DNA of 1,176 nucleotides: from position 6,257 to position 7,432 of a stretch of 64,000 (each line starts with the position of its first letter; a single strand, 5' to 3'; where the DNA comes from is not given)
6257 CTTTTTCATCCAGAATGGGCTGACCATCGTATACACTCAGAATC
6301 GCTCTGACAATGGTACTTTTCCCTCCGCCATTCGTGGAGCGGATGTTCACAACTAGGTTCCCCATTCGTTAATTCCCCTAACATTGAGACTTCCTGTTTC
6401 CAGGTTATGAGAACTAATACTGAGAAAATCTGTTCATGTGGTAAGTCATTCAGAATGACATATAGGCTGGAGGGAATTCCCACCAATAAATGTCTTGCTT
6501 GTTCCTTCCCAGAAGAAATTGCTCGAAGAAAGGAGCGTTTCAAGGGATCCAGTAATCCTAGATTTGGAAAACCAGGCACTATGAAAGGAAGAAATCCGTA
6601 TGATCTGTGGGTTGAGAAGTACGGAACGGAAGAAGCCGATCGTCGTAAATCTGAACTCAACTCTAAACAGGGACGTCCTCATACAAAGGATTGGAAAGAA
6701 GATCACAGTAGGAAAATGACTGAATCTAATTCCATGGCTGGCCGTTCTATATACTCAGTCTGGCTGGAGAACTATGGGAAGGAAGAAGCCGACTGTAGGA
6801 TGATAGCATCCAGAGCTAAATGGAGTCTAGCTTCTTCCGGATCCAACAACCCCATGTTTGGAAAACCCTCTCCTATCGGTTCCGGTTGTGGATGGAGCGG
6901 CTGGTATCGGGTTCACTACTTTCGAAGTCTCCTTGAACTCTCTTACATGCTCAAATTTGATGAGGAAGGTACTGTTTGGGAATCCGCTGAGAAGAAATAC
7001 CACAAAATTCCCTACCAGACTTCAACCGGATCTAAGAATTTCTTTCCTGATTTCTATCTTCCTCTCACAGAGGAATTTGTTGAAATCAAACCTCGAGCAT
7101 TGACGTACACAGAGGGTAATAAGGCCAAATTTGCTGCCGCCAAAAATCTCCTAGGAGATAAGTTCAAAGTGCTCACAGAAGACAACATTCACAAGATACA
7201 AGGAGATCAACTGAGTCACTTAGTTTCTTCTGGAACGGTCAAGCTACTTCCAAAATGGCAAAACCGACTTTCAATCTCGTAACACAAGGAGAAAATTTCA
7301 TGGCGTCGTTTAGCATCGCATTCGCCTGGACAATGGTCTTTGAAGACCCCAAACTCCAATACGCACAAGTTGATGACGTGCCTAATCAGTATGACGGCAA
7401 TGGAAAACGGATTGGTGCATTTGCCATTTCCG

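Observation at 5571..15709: GATase fused to an amino acid:DNA transferase, plus GNAT and kinase: candidate new thymidine hypermodification route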

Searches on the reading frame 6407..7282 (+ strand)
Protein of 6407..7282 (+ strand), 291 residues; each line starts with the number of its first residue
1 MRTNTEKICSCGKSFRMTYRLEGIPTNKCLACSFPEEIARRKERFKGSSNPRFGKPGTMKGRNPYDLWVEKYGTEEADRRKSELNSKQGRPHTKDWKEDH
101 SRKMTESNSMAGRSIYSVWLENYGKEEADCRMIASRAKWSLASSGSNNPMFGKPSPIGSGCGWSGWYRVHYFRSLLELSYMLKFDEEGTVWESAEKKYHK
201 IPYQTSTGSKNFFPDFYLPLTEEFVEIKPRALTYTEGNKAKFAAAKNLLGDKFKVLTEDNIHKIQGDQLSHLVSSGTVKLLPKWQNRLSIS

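Call 21: search_protein_families(library=pfam, proteins=[window:6407-7282:+], max_evalue=0.01)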
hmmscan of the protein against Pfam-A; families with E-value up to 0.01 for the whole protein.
window:6407-7282:+ (291 aa): 2 families
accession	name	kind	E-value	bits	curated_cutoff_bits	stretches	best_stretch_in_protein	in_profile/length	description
PF24308.1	DUF7487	-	7.2e-05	23.2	27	0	187-235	156-202/220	Family of unknown function (DUF7487)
PF07460.16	NUMOD3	-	0.00023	21.5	20.4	1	134-153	7-26/37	NUMOD3 motif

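Call 22: search_protein_families(library=phrogs, proteins=[window:6407-7282:+], max_evalue=0.001)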
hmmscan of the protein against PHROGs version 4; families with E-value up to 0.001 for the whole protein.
window:6407-7282:+ (291 aa): 3 families
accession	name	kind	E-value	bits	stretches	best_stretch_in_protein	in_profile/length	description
phrog_22215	-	unknown function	5.9e-12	46.9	1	165-265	210-307/324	-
phrog_218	-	connector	1.2e-08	36.2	1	171-233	24-91/148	head closure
phrog_15427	-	DNA, RNA and nucleotide metabolism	4.2e-05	24.3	1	169-264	161-256/270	endonuclease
